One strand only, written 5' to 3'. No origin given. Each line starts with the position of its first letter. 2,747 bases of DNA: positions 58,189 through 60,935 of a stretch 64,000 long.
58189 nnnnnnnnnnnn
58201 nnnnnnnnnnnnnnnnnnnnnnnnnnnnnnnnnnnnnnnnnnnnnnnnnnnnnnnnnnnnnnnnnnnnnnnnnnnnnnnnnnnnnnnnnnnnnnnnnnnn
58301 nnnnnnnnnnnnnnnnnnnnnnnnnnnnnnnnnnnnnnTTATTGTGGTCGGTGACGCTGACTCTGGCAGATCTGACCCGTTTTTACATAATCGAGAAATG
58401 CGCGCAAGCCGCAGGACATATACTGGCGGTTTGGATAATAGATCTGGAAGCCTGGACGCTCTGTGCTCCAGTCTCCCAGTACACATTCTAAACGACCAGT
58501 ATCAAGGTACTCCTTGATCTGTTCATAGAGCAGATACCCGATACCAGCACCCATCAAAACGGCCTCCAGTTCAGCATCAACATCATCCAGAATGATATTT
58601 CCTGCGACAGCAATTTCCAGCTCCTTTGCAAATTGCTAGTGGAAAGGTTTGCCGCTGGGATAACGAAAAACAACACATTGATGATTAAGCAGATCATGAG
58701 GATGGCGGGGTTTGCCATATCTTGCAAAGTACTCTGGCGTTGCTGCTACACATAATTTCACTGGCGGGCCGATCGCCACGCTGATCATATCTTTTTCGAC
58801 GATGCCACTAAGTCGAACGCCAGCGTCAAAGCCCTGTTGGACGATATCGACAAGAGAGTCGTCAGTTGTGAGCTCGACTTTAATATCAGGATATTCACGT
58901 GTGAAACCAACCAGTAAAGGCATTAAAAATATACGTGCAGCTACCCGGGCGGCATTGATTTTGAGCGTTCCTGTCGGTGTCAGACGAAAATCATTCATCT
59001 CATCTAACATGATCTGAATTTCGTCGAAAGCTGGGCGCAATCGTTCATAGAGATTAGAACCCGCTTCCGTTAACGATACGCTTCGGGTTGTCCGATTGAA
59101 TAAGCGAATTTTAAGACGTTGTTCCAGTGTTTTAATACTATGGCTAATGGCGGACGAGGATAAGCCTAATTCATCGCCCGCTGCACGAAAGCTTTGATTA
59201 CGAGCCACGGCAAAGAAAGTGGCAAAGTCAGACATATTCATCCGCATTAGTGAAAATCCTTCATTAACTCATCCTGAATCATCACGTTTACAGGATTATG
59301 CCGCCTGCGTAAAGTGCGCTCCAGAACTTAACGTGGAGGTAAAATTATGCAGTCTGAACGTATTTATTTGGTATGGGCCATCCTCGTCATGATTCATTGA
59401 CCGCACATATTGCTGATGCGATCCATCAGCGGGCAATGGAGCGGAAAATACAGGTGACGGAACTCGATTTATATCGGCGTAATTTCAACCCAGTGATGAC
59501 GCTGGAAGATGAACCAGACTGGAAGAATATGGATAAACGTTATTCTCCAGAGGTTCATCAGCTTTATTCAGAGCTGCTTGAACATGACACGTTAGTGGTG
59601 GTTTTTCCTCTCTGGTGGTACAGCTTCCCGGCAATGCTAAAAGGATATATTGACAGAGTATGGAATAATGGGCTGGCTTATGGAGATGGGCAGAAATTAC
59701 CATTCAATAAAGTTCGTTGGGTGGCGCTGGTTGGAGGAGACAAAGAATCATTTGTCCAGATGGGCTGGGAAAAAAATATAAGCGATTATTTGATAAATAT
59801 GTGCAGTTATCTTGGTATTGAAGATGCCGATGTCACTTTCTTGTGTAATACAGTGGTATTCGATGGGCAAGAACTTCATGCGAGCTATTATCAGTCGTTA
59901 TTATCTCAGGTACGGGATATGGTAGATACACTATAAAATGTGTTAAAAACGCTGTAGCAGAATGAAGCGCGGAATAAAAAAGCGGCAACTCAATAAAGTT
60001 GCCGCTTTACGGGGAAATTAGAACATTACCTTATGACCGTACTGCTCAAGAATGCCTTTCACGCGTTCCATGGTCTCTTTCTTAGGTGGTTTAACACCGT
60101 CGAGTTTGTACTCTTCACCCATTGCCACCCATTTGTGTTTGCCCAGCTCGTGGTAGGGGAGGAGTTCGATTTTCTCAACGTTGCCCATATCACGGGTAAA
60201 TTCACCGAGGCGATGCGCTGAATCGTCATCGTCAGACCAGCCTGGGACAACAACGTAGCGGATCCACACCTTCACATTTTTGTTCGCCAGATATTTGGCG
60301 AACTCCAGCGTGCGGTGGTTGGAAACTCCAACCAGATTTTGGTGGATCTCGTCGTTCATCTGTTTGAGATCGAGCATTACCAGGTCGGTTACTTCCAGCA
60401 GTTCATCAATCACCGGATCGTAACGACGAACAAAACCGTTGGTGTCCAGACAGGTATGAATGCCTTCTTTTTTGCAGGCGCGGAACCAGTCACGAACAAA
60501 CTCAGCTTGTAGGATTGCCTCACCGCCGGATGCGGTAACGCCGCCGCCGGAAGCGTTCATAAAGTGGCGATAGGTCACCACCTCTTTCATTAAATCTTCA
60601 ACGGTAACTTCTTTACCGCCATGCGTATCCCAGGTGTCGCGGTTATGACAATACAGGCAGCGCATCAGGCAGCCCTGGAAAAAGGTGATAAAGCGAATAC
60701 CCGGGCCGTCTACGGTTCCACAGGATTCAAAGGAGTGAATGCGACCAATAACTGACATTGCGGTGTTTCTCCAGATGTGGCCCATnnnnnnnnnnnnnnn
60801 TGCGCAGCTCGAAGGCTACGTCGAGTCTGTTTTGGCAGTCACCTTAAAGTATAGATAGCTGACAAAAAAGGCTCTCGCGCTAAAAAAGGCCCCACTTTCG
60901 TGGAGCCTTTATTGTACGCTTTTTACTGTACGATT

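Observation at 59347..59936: Frameshift near the 5' end of ycaK separates the start codon and first beta-strand from the rest of the gene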

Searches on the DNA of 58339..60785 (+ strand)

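Call 3: search_dna_similar(query=window:59250-60000:+, collection=ecoli_genomes, mode=near, max_rows=30)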
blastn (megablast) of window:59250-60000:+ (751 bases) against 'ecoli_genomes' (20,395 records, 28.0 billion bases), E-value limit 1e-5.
Records with a match: 3984; places in all: 3995; records where one place covers at least 80% of the query: 3321.
Genomes with a match: 3984 of 5426; with a place that covers at least 80% of the query: 3321. Places per genome that has any: lowest 1, median 1, highest 2. On chromosomes: 3989 places; on plasmids: 6.
Best place of each record, by identity: >=99% 601; 95-99% 3188; 90-95% 195.
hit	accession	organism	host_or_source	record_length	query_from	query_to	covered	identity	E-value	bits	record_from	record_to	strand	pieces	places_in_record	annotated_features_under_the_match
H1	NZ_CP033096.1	Escherichia coli strain CP53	pig feces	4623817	1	751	100%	99.9%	0e+0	1382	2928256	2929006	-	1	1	ycaK: NAD(P)H oxidoreductase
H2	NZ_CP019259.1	Escherichia coli strain 13C1065T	chicken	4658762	1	751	100%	99.9%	0e+0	1382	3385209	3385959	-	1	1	ycaK: NAD(P)H oxidoreductase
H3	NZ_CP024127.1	Escherichia coli strain 14EC001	clinical patient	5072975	1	751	100%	99.9%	0e+0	1382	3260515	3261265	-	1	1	ycaK: NAD(P)H oxidoreductase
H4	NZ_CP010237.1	Escherichia coli strain S43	not applicable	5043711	1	751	100%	99.9%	0e+0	1382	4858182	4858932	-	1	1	ycaK: NAD(P)H oxidoreductase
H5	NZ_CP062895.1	Escherichia coli strain Res13-Lact-ER02-39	Sus scrofa domesticus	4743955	1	751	100%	99.9%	0e+0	1382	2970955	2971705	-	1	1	ycaK: NAD(P)H oxidoreductase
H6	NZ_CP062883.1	Escherichia coli strain Res13-Lact-PEA06-10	Sus scrofa domesticus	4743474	1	751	100%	99.9%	0e+0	1382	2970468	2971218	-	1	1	ycaK: NAD(P)H oxidoreductase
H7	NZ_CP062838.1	Escherichia coli strain Res13-Lact-PER02-33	Sus scrofa domesticus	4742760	1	751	100%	99.9%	0e+0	1382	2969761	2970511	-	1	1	ycaK: NAD(P)H oxidoreductase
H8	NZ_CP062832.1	Escherichia coli strain Res13-Lact-PER04-33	Sus scrofa domesticus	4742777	1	751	100%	99.9%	0e+0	1382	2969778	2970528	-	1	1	ycaK: NAD(P)H oxidoreductase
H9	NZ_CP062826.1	Escherichia coli strain Res13-Lact-PER12-33-A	Sus scrofa domesticus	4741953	1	751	100%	99.9%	0e+0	1382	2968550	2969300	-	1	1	ycaK: NAD(P)H oxidoreductase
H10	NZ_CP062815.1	Escherichia coli strain Res13-Sevr-PER06-05-b-A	Sus scrofa domesticus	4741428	1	751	100%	99.9%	0e+0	1382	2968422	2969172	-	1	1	ycaK: NAD(P)H oxidoreductase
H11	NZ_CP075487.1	Escherichia coli strain NT1F34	pig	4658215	1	751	100%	99.9%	0e+0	1382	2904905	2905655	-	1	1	ycaK: NAD(P)H oxidoreductase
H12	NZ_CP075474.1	Escherichia coli strain NT1N28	pig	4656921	1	751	100%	99.9%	0e+0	1382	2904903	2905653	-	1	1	ycaK: NAD(P)H oxidoreductase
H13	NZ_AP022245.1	Escherichia coli strain WP8-S18-CRE-02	-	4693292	1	751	100%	99.9%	0e+0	1382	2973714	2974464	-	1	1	ycaK: NAD(P)H oxidoreductase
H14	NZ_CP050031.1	Escherichia coli strain 33-6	broiler chicken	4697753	1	751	100%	99.9%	0e+0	1382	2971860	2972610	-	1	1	ycaK: NAD(P)H oxidoreductase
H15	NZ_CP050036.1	Escherichia coli strain 58-3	broiler chicken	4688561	1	751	100%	99.9%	0e+0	1382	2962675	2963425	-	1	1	ycaK: NAD(P)H oxidoreductase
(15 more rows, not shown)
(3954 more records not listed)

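Call 5: get_annotated_region(hit=H1, flank=2500)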
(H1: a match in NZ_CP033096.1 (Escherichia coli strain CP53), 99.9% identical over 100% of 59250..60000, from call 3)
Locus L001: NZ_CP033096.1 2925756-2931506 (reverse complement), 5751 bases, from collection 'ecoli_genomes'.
description: Escherichia coli strain CP53 chromosome, complete genome
organism: Escherichia coli strain CP53 (NCBI taxid 562)
replicon: chromosome; assembly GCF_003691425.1
host: -; source: pig feces; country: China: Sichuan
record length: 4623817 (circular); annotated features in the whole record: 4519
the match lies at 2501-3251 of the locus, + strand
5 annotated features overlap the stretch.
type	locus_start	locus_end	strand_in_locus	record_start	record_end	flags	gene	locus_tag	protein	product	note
CDS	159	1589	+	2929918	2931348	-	ycaM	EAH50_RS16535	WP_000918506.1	APC family permease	-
CDS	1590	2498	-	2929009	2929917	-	ycaN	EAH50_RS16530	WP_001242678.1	LysR family transcriptional regulator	-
CDS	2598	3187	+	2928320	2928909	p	ycaK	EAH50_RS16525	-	NAD(P)H oxidoreductase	frameshifted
CDS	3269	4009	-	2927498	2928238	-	pflA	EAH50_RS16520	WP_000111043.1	pyruvate formate lyase 1-activating protein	-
CDS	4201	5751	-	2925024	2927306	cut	pflB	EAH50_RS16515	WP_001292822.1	formate C-acetyltransferase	-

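Call 7: search_dna_similar(query=window:59347-59410:+, collection=ecoli_genomes, mode=near, max_rows=60, rows=spread)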
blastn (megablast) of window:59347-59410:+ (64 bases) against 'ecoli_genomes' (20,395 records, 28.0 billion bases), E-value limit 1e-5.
Records with a match: 3328; places in all: 3331; records where one place covers at least 80% of the query: 3328.
Genomes with a match: 3328 of 5426; with a place that covers at least 80% of the query: 3328. Places per genome that has any: lowest 1, median 1, highest 2. On chromosomes: 3326 places; on plasmids: 5.
Best place of each record, by identity: >=99% 135; 95-99% 3193.
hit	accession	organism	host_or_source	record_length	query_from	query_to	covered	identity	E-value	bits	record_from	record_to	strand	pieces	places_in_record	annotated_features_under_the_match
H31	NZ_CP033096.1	Escherichia coli strain CP53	pig feces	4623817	1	64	100%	100.0%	1e-24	119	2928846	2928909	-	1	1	ycaK: NAD(P)H oxidoreductase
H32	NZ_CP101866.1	Escherichia coli strain LP5-1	pigeon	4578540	1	64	100%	100.0%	1e-24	119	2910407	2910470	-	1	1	ycaK: NAD(P)H oxidoreductase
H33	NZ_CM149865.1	Escherichia coli strain LCP17S3_I1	Sus scrofa domesticus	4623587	1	64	100%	100.0%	1e-24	119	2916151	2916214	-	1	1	ycaK: NAD(P)H oxidoreductase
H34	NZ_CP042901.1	Escherichia coli strain CFSAN061762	missing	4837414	1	64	100%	98.5%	6e-23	113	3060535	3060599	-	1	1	ycaK: NAD(P)H oxidoreductase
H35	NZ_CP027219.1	Escherichia coli strain 2015C-3163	Homo sapiens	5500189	1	64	100%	98.5%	6e-23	113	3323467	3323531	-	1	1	ycaK: NAD(P)H oxidoreductase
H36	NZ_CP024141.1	Escherichia coli strain 14EC029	clinical patient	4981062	1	64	100%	98.5%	6e-23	113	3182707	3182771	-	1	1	ycaK: NAD(P)H oxidoreductase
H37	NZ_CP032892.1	Escherichia coli strain SCEC020022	Homo sapiens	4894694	1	64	100%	98.5%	6e-23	113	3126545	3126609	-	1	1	ycaK: NAD(P)H oxidoreductase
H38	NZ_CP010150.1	Escherichia coli strain D7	dog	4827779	1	64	100%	98.5%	6e-23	113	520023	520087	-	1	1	ycaK: NAD(P)H oxidoreductase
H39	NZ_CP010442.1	Escherichia coli K-12 strain K-12 MG1655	not applicable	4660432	1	64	100%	98.5%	6e-23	113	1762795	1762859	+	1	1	ycaK: NAD(P)H oxidoreductase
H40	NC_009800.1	Escherichia coli HS strain HS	-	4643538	1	64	100%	98.5%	6e-23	113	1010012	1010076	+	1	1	ycaK: NAD(P)H oxidoreductase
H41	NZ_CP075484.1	Escherichia coli strain NT1N25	pig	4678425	1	64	100%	98.5%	6e-23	113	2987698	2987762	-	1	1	ycaK: NAD(P)H oxidoreductase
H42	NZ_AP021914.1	Escherichia coli strain WP2-W18-CRE-03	-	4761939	1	64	100%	98.5%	6e-23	113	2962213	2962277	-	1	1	ycaK: NAD(P)H oxidoreductase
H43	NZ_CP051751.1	Escherichia coli strain SCU-301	Homo sapiens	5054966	1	64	100%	98.5%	6e-23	113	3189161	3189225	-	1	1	ycaK: NAD(P)H oxidoreductase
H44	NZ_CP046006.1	Escherichia coli strain 1919D3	swine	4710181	1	64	100%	98.5%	6e-23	113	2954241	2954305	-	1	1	ycaK: NAD(P)H oxidoreductase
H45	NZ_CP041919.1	Escherichia coli strain Ec40743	Homo sapiens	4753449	1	64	100%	98.5%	6e-23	113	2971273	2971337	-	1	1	ycaK: NAD(P)H oxidoreductase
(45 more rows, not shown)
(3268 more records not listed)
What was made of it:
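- The other 3193 ycaK-bearing genomes match the 64-nt probe at under 99%, and all 57 such rows sampled carry the extra base (call 7).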

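Call 29: search_dna_similar(query=window:59361-59394:+, collection=ecoli_genomes, mode=near, max_rows=60, rows=spread, max_evalue=0.01)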
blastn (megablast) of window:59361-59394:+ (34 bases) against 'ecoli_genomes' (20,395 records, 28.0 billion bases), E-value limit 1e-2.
Records with a match: 135; places in all: 135; records where one place covers at least 80% of the query: 135.
Genomes with a match: 135 of 5426; with a place that covers at least 80% of the query: 135. Places per genome that has any: lowest 1, median 1, highest 1. On chromosomes: 135 places; on plasmids: 0.
Best place of each record, by identity: >=99% 135.
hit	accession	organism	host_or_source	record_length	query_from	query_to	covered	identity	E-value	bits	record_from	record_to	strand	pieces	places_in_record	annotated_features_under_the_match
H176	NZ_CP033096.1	Escherichia coli strain CP53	pig feces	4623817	1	34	100%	100.0%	1e-8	64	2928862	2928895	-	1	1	ycaK: NAD(P)H oxidoreductase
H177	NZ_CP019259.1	Escherichia coli strain 13C1065T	chicken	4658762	1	34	100%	100.0%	1e-8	64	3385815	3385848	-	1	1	ycaK: NAD(P)H oxidoreductase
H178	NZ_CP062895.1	Escherichia coli strain Res13-Lact-ER02-39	Sus scrofa domesticus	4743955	1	34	100%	100.0%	1e-8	64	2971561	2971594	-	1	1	ycaK: NAD(P)H oxidoreductase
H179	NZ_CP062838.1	Escherichia coli strain Res13-Lact-PER02-33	Sus scrofa domesticus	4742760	1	34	100%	100.0%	1e-8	64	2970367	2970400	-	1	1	ycaK: NAD(P)H oxidoreductase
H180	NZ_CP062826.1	Escherichia coli strain Res13-Lact-PER12-33-A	Sus scrofa domesticus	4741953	1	34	100%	100.0%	1e-8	64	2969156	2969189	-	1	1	ycaK: NAD(P)H oxidoreductase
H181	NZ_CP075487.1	Escherichia coli strain NT1F34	pig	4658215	1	34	100%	100.0%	1e-8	64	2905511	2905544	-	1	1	ycaK: NAD(P)H oxidoreductase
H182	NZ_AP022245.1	Escherichia coli strain WP8-S18-CRE-02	-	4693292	1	34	100%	100.0%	1e-8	64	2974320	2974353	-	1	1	ycaK: NAD(P)H oxidoreductase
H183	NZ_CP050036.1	Escherichia coli strain 58-3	broiler chicken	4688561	1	34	100%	100.0%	1e-8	64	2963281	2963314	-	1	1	ycaK: NAD(P)H oxidoreductase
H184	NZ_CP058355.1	Escherichia coli strain AMSCJX03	Giant Panda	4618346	1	34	100%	100.0%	1e-8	64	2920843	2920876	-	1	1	ycaK: NAD(P)H oxidoreductase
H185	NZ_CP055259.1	Escherichia coli strain AH62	chicken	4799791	1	34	100%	100.0%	1e-8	64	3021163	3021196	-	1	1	ycaK: NAD(P)H oxidoreductase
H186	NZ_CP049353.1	Escherichia coli strain T28R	pet dog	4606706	1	34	100%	100.0%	1e-8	64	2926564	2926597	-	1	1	ycaK: NAD(P)H oxidoreductase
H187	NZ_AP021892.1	Escherichia coli strain 2018-01-1CC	Homo sapiens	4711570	1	34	100%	100.0%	1e-8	64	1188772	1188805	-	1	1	ycaK: NAD(P)H oxidoreductase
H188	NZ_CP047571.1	Escherichia coli strain 2EC1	Homo sapiens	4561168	1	34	100%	100.0%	1e-8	64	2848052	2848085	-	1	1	ycaK: NAD(P)H oxidoreductase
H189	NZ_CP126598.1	Escherichia coli strain Ec1120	Lollo Rosso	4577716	1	34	100%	100.0%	1e-8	64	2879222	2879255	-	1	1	ycaK: NAD(P)H oxidoreductase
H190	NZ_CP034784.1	Escherichia coli strain ECZP248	feces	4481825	1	34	100%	100.0%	1e-8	64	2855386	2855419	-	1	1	ycaK: NAD(P)H oxidoreductase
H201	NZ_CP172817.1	Escherichia coli strain HS-01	Homo sapiens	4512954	1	34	100%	100.0%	1e-8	64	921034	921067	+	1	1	ycaK: NAD(P)H oxidoreductase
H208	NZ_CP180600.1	Escherichia coli strain PS2Canimalfeces12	Pig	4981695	1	34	100%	100.0%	1e-8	64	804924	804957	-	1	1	ycaK: NAD(P)H oxidoreductase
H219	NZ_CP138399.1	Escherichia coli strain 64EVA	Homo sapiens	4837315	1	34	100%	100.0%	1e-8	64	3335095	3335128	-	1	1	ycaK: NAD(P)H oxidoreductase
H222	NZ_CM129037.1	Escherichia coli strain 600055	Homo sapiens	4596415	1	34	100%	100.0%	1e-8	64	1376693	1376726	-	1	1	NAD(P)H oxidoreductase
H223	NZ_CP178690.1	Escherichia coli strain VTB97420v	Chicken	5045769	1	34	100%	100.0%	1e-8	64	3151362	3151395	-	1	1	ycaK: NAD(P)H oxidoreductase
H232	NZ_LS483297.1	Escherichia coli strain NCTC11023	missing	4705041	1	34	100%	100.0%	1e-8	64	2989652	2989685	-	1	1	ycaK: NAD(P)H oxidoreductase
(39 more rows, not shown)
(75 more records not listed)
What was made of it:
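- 59375..59379 (+): Site of the lesion: GGGCC where intact alleles have GGGCCC. One C is missing from the run at 59378-59379. A 34-nt probe across the junction hits exactly 135 of 5426 complete genomes (call 29).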

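Call 31: get_annotated_region(hit=H232, flank=1500)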
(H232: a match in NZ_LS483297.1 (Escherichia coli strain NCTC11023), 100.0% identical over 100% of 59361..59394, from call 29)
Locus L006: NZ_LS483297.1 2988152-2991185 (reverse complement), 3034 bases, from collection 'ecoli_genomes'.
description: Escherichia coli strain NCTC11023 chromosome 1, complete sequence
organism: Escherichia coli strain NCTC11023 (NCBI taxid 562)
replicon: chromosome; assembly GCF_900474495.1
host: missing; source: feces; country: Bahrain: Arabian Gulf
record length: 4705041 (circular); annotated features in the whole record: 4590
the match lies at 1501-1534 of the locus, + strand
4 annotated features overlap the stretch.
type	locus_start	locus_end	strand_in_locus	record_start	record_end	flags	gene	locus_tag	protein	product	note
CDS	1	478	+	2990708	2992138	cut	ycaM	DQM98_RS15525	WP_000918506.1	APC family permease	-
CDS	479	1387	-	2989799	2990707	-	ycaN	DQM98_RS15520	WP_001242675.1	LysR family transcriptional regulator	-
CDS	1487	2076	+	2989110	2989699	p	ycaK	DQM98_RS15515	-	NAD(P)H oxidoreductase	frameshifted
CDS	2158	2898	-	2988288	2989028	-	pflA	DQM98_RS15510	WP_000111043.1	pyruvate formate lyase 1-activating protein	-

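Call 32: get_annotated_region(hit=H223, flank=1500)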
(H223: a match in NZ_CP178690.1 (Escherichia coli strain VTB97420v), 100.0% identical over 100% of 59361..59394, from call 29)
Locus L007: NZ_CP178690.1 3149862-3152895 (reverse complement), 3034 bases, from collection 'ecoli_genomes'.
description: Escherichia coli strain VTB97420v chromosome, complete genome
organism: Escherichia coli strain VTB97420v (NCBI taxid 562)
replicon: chromosome; assembly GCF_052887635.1
host: Chicken; source: -; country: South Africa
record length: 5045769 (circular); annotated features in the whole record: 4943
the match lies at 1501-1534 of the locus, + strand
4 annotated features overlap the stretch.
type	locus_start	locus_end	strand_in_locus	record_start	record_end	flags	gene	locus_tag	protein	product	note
CDS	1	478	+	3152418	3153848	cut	ycaM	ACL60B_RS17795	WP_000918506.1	APC family permease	-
CDS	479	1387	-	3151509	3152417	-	ycaN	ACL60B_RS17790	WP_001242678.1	LysR family transcriptional regulator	-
CDS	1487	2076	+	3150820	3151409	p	ycaK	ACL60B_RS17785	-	NAD(P)H oxidoreductase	frameshifted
CDS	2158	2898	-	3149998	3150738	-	pflA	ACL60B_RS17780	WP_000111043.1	pyruvate formate lyase 1-activating protein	-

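Call 33: get_annotated_region(hit=H208, flank=1500)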
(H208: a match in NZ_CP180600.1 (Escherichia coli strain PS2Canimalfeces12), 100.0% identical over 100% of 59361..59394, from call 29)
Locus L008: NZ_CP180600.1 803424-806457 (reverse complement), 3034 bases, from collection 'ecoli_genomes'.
description: Escherichia coli strain PS2Canimalfeces12 chromosome, complete genome
organism: Escherichia coli strain PS2Canimalfeces12 (NCBI taxid 562)
replicon: chromosome; assembly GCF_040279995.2
host: Pig; source: not applicable; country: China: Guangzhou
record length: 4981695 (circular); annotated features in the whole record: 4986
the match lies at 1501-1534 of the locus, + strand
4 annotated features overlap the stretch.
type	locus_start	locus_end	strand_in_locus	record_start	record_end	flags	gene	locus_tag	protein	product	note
CDS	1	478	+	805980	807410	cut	ycaM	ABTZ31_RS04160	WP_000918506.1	APC family permease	-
CDS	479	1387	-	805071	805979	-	ycaN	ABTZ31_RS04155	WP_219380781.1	LysR family transcriptional regulator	-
CDS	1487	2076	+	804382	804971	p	ycaK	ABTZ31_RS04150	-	NAD(P)H oxidoreductase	frameshifted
CDS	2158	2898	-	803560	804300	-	pflA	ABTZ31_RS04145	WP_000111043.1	pyruvate formate lyase 1-activating protein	-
